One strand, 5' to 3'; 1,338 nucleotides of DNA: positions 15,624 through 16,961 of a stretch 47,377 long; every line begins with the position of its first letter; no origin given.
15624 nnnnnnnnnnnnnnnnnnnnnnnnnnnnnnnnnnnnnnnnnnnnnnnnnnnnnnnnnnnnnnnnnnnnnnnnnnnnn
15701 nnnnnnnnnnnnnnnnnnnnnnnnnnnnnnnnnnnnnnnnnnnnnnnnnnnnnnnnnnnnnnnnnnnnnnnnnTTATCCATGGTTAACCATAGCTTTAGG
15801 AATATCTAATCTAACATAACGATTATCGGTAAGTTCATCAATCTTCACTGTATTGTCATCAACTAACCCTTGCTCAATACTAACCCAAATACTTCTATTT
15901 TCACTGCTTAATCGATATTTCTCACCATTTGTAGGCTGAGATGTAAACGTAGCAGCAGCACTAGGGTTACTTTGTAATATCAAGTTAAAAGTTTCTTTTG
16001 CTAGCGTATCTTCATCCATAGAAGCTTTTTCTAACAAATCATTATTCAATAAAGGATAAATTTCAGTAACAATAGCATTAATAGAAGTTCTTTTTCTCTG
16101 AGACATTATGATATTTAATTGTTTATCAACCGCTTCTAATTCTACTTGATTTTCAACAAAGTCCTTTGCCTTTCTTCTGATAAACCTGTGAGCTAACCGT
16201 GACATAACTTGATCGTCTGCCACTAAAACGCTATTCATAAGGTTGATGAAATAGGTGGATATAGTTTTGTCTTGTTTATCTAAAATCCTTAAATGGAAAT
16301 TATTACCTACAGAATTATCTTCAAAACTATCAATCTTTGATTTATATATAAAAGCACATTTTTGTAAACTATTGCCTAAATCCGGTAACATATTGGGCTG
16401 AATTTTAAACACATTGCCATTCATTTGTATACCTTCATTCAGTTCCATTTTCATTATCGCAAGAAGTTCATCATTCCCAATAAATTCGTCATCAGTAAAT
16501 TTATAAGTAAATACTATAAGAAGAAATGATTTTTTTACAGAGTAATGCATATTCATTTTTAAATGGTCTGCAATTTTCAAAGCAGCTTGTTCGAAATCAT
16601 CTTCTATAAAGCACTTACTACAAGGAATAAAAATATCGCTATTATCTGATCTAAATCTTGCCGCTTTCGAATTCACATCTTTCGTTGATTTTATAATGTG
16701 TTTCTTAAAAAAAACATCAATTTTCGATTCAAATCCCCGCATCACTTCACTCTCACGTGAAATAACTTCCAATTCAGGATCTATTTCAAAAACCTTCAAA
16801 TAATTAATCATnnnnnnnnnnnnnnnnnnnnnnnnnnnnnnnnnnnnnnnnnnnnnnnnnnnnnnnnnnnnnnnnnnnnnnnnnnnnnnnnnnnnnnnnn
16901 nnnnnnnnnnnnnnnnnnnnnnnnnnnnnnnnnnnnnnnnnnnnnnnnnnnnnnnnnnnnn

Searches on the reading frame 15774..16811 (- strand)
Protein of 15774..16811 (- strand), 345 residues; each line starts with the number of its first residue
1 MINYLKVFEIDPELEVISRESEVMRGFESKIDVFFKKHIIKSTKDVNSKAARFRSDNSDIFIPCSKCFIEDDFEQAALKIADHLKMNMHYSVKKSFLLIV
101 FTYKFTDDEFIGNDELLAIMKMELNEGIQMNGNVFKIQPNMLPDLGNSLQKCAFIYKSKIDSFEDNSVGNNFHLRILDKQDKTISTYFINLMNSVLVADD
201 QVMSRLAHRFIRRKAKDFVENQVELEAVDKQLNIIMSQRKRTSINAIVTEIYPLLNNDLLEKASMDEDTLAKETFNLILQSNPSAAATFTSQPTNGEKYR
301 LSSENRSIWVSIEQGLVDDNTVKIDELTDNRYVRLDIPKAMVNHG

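Call 4: search_protein_families(library=pfam, proteins=[window:15774-16811:-], max_evalue=1)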
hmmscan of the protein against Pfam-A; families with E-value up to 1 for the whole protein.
window:15774-16811:- (345 aa): 1 family
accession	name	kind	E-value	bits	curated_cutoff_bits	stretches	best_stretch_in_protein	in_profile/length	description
PF01480.22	PWI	-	0.055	14.2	22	1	175-220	13-58/72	PWI domain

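Call 5: search_protein_families(library=padloc, proteins=[window:15774-16811:-], max_evalue=1)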
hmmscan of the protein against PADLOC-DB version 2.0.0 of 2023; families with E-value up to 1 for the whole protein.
window:15774-16811:- (345 aa): 0 families

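Call 6: search_protein_families(library=ncbifam, proteins=[window:15774-16811:-], max_evalue=1)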
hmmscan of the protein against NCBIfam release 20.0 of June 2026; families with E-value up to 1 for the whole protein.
window:15774-16811:- (345 aa): 0 families

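Call 7: search_protein_families(library=phrogs, proteins=[window:15774-16811:-], max_evalue=1)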
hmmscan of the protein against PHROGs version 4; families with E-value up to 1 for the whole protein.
window:15774-16811:- (345 aa): 1 family
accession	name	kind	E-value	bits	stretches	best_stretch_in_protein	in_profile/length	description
phrog_14006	-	unknown function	0.12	13.5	1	190-252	43-104/111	-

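Call 8: find_homologous_proteins(query=window:15774-16811:-)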
Query window:15774-16811:- (345 aa): 17 proteins with E <= 0.001 among 1023 candidates.
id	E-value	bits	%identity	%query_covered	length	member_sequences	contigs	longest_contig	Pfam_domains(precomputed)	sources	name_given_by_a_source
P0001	1.3e-220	749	100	100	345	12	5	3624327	-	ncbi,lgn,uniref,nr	ncbi:nucleoid-associated protein [Enterococcus casseliflavus]|uniref:37-kD nucleoid-associated bacte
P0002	4.7e-191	652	87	100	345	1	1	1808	-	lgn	-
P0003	1.1e-171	588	78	100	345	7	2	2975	-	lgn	-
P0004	2.6e-144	498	66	100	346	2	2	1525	-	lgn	-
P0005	3.7e-133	462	62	99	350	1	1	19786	-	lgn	-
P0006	3.4e-128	445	61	99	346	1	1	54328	-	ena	-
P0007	5.2e-113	395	56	99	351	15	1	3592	-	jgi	-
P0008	1.1e-111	391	54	99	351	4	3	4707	-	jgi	-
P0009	9.8e-97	342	50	95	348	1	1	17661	-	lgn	-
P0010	1.4e-91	325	49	99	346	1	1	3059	-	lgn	-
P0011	1.7e-84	302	46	99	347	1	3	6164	-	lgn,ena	-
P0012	3.2e-79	284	43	99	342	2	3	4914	-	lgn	-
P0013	1.5e-78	282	44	99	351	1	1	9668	-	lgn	-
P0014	4.9e-78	281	44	99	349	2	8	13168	-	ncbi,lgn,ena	-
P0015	1.6e-77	279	44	98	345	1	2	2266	-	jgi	jgi:hypothetical protein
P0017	1.6e-30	124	34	90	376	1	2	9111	-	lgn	-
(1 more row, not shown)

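Call 18: search_solved_structures(query=A1, max_evalue=10, show_alignments=2)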
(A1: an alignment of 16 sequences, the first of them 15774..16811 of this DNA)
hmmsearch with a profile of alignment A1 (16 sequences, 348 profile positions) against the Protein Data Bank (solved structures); distinct sequences matched with E-value up to 10: 2.
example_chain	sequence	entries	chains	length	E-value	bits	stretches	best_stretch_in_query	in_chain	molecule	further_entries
3jbn_W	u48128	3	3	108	0.67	11.9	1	204-260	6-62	40S ribosomal protein eS17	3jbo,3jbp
5xxu_R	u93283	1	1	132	1.7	10.6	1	204-260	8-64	Ribosomal protein eS17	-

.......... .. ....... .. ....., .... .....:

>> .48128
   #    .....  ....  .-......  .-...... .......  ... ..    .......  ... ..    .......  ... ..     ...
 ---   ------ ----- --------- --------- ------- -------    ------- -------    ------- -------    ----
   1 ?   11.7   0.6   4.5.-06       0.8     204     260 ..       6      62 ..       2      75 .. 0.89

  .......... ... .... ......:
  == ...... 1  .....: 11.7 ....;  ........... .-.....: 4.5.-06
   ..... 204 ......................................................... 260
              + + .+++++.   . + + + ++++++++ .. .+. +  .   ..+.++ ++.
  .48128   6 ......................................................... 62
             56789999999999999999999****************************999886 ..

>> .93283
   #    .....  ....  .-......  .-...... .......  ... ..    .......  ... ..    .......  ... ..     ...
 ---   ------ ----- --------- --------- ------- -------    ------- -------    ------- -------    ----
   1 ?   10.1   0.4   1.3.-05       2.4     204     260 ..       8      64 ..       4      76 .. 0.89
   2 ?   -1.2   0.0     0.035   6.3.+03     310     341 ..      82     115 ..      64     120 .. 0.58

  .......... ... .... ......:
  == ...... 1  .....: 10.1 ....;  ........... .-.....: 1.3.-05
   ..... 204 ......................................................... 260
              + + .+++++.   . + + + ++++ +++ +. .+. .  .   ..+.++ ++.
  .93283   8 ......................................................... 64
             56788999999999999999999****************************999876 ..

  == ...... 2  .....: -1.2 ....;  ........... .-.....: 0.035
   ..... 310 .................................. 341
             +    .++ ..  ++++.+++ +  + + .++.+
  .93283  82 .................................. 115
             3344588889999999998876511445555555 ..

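Call 22: find_encoding_contigs(protein=window:15774-16811:-, flank=10000, max_places=6)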
Protein window:15774-16811:- (345 aa): 12 contigs read that carry it; 6 places shown.
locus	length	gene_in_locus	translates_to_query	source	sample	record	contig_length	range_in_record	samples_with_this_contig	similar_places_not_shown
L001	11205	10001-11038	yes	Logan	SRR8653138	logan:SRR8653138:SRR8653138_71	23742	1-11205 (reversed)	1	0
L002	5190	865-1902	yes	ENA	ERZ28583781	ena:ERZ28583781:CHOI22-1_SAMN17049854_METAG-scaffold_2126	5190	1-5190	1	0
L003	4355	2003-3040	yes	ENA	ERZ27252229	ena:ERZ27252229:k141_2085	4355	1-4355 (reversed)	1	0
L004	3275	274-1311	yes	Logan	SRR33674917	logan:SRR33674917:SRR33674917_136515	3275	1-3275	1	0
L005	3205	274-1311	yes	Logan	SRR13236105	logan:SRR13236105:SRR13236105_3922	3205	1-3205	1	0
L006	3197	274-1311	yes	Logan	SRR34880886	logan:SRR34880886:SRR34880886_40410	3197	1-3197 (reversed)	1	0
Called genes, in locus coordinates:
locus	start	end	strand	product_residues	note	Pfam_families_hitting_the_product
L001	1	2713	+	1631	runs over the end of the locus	PF01442:Apolipoprotein, PF01464:SLT (weak)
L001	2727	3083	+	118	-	PF20458:DUF6711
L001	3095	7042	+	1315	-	PF02018:CBM_4_9, PF07902:Gp58 (weak)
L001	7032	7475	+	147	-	-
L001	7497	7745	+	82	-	-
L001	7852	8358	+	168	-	PF05105:Phage_holin_4_1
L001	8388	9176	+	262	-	PF01510:Amidase_2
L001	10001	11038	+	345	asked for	-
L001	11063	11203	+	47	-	?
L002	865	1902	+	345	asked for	-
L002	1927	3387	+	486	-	-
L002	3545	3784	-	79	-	-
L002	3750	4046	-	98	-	-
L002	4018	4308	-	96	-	PF19385:DUF5960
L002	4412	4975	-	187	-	PF16729:DUF5067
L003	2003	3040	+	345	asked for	-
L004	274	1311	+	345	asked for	-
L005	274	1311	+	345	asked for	-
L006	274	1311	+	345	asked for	-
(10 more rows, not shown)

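Call 23: find_encoding_contigs(protein=P0006, flank=10000, max_places=3)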
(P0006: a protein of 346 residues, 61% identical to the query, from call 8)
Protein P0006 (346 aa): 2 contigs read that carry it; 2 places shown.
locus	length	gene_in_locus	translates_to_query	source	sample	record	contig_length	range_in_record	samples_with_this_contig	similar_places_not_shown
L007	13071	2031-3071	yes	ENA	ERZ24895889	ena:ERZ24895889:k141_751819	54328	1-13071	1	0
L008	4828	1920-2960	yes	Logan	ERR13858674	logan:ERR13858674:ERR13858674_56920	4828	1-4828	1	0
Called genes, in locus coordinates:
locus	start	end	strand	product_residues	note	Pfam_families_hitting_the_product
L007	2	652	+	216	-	?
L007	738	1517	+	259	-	-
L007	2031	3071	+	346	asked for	-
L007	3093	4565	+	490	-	-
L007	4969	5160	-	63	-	-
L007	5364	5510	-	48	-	-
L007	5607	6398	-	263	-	PF08861:DUF1828, PF08862:DUF1829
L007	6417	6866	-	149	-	PF22398:DUF6978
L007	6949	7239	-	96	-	-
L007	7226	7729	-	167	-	-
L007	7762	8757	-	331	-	PF13936:HTH_38, PF00665:rve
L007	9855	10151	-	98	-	PF10078:DUF2316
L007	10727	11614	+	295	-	PF00528:BPD_transp_1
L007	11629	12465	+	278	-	PF00528:BPD_transp_1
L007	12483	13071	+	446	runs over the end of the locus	PF01547:SBP_bac_1, PF13416:SBP_bac_8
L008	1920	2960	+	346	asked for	-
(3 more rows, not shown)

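Call 24: find_encoding_contigs(protein=P0005, flank=10000, max_places=3)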
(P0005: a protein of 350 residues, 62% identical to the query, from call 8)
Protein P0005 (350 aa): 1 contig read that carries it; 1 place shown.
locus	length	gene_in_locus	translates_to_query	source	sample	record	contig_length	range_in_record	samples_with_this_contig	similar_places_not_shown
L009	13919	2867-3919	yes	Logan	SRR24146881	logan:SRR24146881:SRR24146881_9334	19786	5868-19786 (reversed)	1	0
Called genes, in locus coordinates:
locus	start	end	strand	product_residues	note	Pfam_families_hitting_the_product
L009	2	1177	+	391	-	?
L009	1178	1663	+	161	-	-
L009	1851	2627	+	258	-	-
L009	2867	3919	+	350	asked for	-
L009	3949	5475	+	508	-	-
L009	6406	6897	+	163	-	PF04545:Sigma70_r4 (faint), PF12844:HTH_19, PF13443:HTH_26 (weak), PF13560:HTH_31, PF01381:HTH_3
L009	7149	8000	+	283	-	PF00497:SBP_bac_3, PF09084:NMT1 (weak)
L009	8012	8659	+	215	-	PF00528:BPD_transp_1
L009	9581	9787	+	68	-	-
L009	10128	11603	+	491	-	PF01425:Amidase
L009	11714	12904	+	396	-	PF07969:Amidohydro_3 (faint), PF01979:Amidohydro_1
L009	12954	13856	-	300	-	PF11858:DUF3378, PF01351:RNase_HII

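Call 25: find_encoding_contigs(protein=P0014, flank=10000, max_places=4)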
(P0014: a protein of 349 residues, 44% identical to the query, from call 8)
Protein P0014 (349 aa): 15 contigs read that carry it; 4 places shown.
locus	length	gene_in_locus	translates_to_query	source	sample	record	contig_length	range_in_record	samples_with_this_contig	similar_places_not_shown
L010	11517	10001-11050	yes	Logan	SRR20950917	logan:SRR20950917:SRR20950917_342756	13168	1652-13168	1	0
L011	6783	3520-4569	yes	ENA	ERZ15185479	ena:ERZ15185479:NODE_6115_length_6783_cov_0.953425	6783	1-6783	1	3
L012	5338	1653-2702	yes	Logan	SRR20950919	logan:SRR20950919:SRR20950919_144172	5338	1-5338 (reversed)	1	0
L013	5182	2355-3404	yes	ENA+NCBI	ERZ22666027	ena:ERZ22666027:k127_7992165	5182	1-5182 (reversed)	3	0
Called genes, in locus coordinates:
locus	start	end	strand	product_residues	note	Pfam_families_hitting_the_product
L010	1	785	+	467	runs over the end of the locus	PF01546:Peptidase_M20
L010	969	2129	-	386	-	PF00589:Phage_integrase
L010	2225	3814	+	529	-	PF06605:Prophage_tail, PF13884:Peptidase_S74 (weak)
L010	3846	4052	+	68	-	-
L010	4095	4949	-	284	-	-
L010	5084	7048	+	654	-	-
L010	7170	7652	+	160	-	-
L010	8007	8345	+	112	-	-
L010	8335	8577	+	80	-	-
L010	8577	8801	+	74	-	-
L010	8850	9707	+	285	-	PF13457:GW (faint)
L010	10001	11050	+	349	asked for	-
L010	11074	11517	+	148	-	?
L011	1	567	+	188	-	?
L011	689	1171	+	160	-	-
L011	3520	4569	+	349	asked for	-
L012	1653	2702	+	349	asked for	-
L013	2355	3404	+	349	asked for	-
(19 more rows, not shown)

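Call 26: find_encoding_contigs(protein=P0017, flank=10000, max_places=3)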
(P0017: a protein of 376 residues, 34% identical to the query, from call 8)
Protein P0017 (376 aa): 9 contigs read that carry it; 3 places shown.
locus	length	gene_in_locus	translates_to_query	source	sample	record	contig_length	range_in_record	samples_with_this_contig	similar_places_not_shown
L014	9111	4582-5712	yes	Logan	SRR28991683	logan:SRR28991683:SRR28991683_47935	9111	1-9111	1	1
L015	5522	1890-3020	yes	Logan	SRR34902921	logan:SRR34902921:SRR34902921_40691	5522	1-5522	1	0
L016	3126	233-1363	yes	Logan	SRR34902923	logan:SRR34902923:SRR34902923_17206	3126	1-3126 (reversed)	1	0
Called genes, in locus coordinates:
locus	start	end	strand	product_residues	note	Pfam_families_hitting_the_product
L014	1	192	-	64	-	?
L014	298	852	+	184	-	-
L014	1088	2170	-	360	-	-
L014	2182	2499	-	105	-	PF10552:ORF6C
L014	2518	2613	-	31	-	-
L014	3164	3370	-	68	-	PF05595:DUF771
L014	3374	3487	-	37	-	-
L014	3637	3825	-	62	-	PF12844:HTH_19, PF01381:HTH_3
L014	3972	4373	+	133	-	PF13560:HTH_31 (weak), PF12844:HTH_19, PF01381:HTH_3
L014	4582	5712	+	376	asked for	-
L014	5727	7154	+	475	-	-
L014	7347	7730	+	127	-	PF06114:Peptidase_M78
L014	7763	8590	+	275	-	PF14657:Arm-DNA-bind_4, PF13102:Phage_int_SAM_5 (weak), PF14659:Phage_int_SAM_3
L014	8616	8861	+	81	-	PF00589:Phage_integrase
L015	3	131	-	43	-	?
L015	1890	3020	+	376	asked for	-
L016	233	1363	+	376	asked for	-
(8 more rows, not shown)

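Call 28: predict_structure(alignment_id=A1)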
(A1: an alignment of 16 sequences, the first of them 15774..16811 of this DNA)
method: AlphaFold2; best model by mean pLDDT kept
length: 345 residues; sequences in the alignment: 16
mean_pLDDT: 85.0   pTM: 0.78
mean pLDDT of the five models: 85.0, 84.6, 79.7, 79.5, 78.8
residues with pLDDT >= 90: 163; 70-90: 133; 50-70: 45; < 50: 4
segments of 3 or more residues with pLDDT < 50: 182-184
pLDDT, mean of each block of 10 residues (from residue 1): 92 86 89 90 87 90 96 96 80 84 87 92 68 67 71 93 90 85 60 87 92 95 93 91 97 96 95 95 91 74 68 81 69 75 60
secondary structure, 60 per line:
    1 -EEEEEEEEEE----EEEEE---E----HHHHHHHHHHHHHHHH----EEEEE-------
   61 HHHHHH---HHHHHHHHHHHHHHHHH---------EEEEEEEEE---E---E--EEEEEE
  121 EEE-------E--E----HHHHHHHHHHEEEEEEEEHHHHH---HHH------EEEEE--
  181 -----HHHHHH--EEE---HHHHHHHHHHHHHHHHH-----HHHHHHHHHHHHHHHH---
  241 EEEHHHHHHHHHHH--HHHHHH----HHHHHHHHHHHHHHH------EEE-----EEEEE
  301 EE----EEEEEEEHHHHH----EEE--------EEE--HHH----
elements in order: E2-11 E16-20 H29-44 E49-53 H61-66 H70-86 E96-104 E115-123 H139-148 E149-156 H157-161 E174-178 H186-191 E194-196 H200-216 H222-237 E241-243 H244-254 H257-262 H267-281 E288-290 E296-302 E307-313 H314-318 E323-325 E334-336

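Call 32: search_protein_representatives(alignment_id=A1)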
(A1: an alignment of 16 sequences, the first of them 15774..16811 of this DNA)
Query: 16 sequences, 348 profile positions. Proteins with E-value up to 0.001 (for the whole library): 136; up to 1e-10: 70; up to 1e-30: 23. The best 136 are listed.
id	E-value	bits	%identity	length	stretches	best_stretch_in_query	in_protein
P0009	4.1e-152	522.4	-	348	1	1-345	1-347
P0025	6.3e-139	479.0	-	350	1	1-345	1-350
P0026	1.3e-109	382.6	-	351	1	1-345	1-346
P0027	5.8e-108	377.2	-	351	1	1-346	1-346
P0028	4.6e-97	341.4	-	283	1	70-341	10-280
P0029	1.5e-80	287.1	-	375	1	1-347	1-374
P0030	3.6e-75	269.3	-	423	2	94-345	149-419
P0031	1.2e-69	251.2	-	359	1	1-342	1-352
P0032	5.2e-60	219.5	-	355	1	1-346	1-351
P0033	3.5e-58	213.5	-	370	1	1-345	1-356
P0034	8.4e-57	209.0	-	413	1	1-346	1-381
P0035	1.8e-51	191.4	-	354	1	1-345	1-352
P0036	2.9e-49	184.2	-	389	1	27-345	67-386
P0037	3.4e-46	174.1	-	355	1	35-345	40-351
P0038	9.1e-43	162.8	-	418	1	2-335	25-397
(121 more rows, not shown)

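Call 35: search_protein_families(library=pfam, alignment_id=A3, max_evalue=0.01)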
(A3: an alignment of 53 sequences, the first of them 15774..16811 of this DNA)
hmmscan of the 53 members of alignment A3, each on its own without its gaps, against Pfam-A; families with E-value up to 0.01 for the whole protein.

A. member 1, window:15774-16811:- (345 aa): 0 families

B. families by the number of members that match (of 53 scanned): 8 families
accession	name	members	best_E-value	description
PF04245.18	NA37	39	1e-56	37-kD nucleoid-associated bacterial protein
PF17533.7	DUF5452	1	9.6e-05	Family of unknown function (DUF5452)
PF11080.13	GhoS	1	0.00086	Endoribonuclease GhoS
PF09294.16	Interfer-bind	1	0.004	Interferon-alpha/beta receptor, fibronectin type III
PF08236.17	SRI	1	0.0073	SRI (Set2 Rpb1 interacting) domain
PF13202.12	EF-hand_5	1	0.0081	EF hand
PF22585.3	Sialidase-like_CBM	1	0.0094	Sialidase-like, CBM domain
PF22539.1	DUF7004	1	0.0095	Family of unknown function (DUF7004)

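Call 36: search_protein_families(library=padloc, alignment_id=A3, max_evalue=0.01)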
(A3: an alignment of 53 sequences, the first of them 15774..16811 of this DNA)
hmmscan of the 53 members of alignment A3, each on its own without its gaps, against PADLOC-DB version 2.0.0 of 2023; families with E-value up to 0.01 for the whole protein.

A. member 1, window:15774-16811:- (345 aa): 0 families

B. families by the number of members that match (of 53 scanned): 1 family
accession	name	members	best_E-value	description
PDLC04777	PDC-M69C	1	0.0015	-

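Call 54: find_related_loci(query=A1, collection=genome_contigs, flank=8000)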
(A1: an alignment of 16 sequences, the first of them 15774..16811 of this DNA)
Query A1 (345 aa) in genome_contigs; peptide patterns used: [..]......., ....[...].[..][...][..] (x = any residue, [..] = any of these).
68 stretches matched a pattern; 2 encode a relative of the query (tblastn E <= 1e-3); 2 distinct loci.
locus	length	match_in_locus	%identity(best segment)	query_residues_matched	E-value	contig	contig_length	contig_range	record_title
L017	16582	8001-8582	69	1-196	3e-80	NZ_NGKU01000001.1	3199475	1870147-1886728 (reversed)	Candidatus Enterococcus testudinis strain 8G7_MSG3316 scaffold00001, whole genome shotgun sequence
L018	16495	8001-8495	23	37-205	6e-6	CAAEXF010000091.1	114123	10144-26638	MAG TPA_asm: Clostridiaceae bacterium, isolate HGM11636, WGS project CAAEXF010000000 data, contig: SRS000991_6_k119_9467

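Call 72: find_encoding_contigs(protein=P0009, flank=10000, max_places=2)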
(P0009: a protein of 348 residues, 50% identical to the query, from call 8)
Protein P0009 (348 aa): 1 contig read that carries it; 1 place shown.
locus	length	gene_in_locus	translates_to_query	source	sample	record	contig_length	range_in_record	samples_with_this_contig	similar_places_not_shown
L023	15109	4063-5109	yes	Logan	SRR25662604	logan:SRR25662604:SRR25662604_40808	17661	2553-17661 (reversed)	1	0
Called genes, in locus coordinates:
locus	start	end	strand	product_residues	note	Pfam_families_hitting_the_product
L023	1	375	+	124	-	?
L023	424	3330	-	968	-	PF13091:PLDc_2, PF00270:DEAD (faint), PF04851:ResIII, PF00271:Helicase_C, PF26350:DUF8090, PF11907:DUF3427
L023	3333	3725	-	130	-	PF00293:NUDIX, PF14815:NUDIX_4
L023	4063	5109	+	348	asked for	-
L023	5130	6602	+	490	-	-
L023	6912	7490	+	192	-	-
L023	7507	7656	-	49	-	-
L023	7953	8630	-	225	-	PF10502:Peptidase_S26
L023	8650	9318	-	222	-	-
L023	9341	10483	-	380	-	PF06030:WxLIP_PGBD, PF06280:fn3_5 (weak), PF11797:WxLIP_HBD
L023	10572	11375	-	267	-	PF13731:WxL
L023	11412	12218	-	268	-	PF13731:WxL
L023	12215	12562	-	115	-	-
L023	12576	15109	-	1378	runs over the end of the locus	PF20585:Pectate_lyase_5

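Call 73: find_encoding_contigs(protein=P0013, flank=10000, max_places=2)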
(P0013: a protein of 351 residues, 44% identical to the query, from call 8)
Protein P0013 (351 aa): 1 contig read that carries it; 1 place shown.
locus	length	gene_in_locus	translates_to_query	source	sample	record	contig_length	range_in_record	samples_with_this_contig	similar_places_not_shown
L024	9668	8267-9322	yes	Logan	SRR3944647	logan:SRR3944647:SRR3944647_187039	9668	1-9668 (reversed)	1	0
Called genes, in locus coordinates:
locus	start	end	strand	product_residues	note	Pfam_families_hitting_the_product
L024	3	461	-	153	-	?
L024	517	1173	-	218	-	PF13443:HTH_26 (weak), PF01381:HTH_3, PF00717:Peptidase_S24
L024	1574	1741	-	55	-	-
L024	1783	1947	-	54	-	PF14168:YjzC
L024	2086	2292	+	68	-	PF12844:HTH_19 (weak), PF13443:HTH_26, PF13560:HTH_31 (weak), PF01381:HTH_3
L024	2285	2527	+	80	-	PF11300:DUF3102 (weak)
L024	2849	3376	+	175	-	-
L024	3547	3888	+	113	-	PF16566:CREPT (weak)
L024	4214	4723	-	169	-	PF02371:Transposase_20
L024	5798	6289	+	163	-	PF01520:Amidase_3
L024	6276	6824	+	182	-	PF08230:CW_7 (faint)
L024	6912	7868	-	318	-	PF14253:AbiH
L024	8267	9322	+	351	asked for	-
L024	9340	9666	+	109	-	?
